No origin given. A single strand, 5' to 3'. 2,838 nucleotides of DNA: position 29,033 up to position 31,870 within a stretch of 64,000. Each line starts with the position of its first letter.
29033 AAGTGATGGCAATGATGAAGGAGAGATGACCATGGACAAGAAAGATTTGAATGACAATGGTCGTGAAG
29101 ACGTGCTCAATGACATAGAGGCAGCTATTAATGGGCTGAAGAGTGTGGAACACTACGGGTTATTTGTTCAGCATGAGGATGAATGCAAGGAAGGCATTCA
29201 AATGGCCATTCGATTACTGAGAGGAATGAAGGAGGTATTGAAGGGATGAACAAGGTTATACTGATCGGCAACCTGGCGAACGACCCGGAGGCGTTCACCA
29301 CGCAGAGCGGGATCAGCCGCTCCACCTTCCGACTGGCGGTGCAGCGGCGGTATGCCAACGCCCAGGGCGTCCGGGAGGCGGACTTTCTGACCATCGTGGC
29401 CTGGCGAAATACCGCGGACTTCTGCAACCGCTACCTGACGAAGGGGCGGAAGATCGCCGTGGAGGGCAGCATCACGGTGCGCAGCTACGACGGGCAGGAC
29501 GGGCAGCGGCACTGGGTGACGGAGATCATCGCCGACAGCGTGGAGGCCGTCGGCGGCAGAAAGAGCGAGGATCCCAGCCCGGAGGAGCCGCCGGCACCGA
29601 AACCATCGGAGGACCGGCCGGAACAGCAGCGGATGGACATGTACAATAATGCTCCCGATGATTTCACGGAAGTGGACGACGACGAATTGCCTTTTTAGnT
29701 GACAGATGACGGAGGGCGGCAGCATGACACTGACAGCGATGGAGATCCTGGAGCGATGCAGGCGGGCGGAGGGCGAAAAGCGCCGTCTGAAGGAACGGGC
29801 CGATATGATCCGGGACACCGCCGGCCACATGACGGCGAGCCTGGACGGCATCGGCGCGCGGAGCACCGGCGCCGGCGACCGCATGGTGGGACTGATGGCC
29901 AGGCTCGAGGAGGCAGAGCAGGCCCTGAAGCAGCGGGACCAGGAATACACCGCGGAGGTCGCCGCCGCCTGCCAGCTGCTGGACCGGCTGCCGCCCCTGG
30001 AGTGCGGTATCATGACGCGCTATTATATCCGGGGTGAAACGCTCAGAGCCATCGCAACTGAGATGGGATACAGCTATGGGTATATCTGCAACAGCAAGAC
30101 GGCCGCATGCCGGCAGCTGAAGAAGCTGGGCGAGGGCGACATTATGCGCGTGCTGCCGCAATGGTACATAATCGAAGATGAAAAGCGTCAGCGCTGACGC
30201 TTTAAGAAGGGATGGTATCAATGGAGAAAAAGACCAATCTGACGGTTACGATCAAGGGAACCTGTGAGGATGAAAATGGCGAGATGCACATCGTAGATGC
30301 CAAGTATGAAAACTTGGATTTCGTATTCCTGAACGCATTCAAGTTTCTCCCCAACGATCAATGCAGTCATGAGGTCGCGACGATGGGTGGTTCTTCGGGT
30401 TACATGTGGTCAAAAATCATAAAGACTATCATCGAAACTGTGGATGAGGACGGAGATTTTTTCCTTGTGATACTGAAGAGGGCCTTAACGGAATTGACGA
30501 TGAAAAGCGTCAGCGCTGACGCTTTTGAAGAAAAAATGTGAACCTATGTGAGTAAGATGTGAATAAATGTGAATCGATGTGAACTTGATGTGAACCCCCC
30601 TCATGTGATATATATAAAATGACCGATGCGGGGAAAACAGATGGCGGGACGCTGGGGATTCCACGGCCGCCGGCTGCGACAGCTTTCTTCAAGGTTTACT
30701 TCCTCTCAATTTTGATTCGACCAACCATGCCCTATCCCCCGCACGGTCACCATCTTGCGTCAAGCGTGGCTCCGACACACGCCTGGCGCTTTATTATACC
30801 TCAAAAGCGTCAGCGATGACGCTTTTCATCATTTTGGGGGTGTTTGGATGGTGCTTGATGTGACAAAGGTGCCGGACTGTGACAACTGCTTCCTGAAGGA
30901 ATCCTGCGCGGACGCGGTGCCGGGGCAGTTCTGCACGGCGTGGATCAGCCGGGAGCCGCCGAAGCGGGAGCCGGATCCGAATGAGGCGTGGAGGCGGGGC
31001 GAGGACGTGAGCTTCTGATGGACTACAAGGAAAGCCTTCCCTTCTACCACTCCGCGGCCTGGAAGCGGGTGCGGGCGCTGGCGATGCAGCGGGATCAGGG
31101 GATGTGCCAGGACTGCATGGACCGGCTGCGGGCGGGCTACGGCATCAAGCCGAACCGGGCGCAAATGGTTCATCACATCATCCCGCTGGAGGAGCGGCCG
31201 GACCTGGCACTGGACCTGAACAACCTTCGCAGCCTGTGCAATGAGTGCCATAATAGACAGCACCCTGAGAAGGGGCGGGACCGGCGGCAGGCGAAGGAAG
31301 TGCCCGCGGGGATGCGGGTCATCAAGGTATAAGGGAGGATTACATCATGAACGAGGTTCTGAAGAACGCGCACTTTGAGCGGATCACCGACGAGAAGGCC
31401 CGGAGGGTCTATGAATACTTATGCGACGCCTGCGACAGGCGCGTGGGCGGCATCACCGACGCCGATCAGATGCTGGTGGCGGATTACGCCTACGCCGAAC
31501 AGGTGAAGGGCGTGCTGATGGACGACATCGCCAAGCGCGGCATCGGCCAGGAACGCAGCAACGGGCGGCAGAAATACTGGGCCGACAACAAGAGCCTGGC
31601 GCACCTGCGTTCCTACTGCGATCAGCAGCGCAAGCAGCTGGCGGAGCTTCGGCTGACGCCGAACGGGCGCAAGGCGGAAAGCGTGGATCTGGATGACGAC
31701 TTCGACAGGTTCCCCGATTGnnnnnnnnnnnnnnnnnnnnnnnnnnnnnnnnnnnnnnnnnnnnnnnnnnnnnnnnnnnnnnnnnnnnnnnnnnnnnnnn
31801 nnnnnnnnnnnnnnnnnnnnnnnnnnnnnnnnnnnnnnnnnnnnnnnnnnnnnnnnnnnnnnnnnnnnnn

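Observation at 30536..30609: Helically phased ATGTGA(A) array upstream of the packaging genes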

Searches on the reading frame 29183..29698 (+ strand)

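Call 10: search_protein_families(library=pfam, proteins=[window:29183-29698:+], max_evalue=0.01)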
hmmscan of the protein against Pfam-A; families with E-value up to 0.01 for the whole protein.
window:29183-29698:+ (171 aa): 1 family
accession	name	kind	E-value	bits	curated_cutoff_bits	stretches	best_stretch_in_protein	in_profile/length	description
PF00436.31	SSB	-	7.3e-31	106.7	26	1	22-121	1-102/104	Single-strand binding protein family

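Call 11: search_protein_families(library=phrogs, proteins=[window:29183-29698:+], max_evalue=0.01)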
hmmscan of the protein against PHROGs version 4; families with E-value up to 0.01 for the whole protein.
window:29183-29698:+ (171 aa): 4 families
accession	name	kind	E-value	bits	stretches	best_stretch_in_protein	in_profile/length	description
phrog_44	-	DNA, RNA and nucleotide metabolism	9.4e-47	161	1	10-171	75-228/271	single strand DNA binding protein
phrog_27667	-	DNA, RNA and nucleotide metabolism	8.9e-07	30.1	1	91-123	2-34/61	single strand DNA binding protein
phrog_25370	-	unknown function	2.5e-06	28.1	1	22-68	2-48/48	-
phrog_4932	-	DNA, RNA and nucleotide metabolism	0.00018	22.6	1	73-171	42-117/117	single strand DNA binding protein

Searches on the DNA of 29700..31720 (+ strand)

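Call 9: search_rna_families(source=window, start=30100, end=31100, threshold=evalue, max_evalue=10)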
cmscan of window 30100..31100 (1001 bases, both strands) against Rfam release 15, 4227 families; matches with E-value up to 10: 11.
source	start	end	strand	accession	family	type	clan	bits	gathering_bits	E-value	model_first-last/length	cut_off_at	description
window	30684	30794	+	RF02344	ar14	Gene; sRNA;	-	27.9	58.8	0.0047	1-123/123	no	Alphaproteobacterial ar14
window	30393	30421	-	RF01103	UPD-PKc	Cis-reg;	-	22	40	0.74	1-29/29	no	Pseudoknot of upstream pseudoknot domain (UPD) of the 3'UTR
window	30135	30203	+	RF02495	ohsC_RNA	Gene; antitoxin;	-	17.7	50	9.7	1-77/77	no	Oppression of Hydrophobic ORF by sRNA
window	30755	30834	+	RF02059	STnc50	Gene; sRNA;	-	17.3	55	7.1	1-84/84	no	Salmonella enterica sRNA STnc40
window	30463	30521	+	RF01120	sR33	Gene; snRNA; snoRNA; CD-box;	-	16.9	37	0.96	1-55/55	no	Small nucleolar RNA sR33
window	30469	30522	+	RF01129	sR44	Gene; snRNA; snoRNA; CD-box;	-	14.4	45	0.93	1-55/55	no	Small nucleolar RNA sR44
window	30999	31100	+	RF00373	RNaseP_arch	Gene; ribozyme;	CL00002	13.8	84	0.15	1-102/288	3'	Archaeal RNase P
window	30793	30833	-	RF01307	sR55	Gene; snRNA; snoRNA; CD-box;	-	13.1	35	4.8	1-65/65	no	Small nucleolar RNA sR55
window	30146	30199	+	RF01120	sR33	Gene; snRNA; snoRNA; CD-box;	-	12.7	37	10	1-55/55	no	Small nucleolar RNA sR33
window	30463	30521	+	RF01139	sR2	Gene; snRNA; snoRNA; CD-box;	-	12.6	42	5.7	1-57/57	no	Small nucleolar RNA sR2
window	30469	30521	+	RF01136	sR28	Gene; snRNA; snoRNA; CD-box;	-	12.2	39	2.2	1-55/55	no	Small nucleolar RNA sR28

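Call 12: search_dna_similar(query=window:29700-31720:+, collection=phages, mode=distant, max_rows=20)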
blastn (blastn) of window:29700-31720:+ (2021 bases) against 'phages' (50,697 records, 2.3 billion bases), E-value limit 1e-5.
Records with a match: 1; places in all: 1; records where one place covers at least 80% of the query: 0.
Best place of each record, by identity: 60-80% 1.
By first word of the organism name: Bacteriophage 1.
By host as written in the record: - 1.
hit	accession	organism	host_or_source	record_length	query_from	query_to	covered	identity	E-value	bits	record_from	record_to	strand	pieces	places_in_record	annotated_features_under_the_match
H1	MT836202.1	Bacteriophage sp.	human fecal samples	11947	1400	1978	29%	69.6%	5e-59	235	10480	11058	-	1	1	record has no annotation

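Call 96: search_rna_families(sources=[L002, L004, L007, L015, L019, L023, L025, L026, L028, L033, L035, L037, L038, L044], threshold=gathering)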
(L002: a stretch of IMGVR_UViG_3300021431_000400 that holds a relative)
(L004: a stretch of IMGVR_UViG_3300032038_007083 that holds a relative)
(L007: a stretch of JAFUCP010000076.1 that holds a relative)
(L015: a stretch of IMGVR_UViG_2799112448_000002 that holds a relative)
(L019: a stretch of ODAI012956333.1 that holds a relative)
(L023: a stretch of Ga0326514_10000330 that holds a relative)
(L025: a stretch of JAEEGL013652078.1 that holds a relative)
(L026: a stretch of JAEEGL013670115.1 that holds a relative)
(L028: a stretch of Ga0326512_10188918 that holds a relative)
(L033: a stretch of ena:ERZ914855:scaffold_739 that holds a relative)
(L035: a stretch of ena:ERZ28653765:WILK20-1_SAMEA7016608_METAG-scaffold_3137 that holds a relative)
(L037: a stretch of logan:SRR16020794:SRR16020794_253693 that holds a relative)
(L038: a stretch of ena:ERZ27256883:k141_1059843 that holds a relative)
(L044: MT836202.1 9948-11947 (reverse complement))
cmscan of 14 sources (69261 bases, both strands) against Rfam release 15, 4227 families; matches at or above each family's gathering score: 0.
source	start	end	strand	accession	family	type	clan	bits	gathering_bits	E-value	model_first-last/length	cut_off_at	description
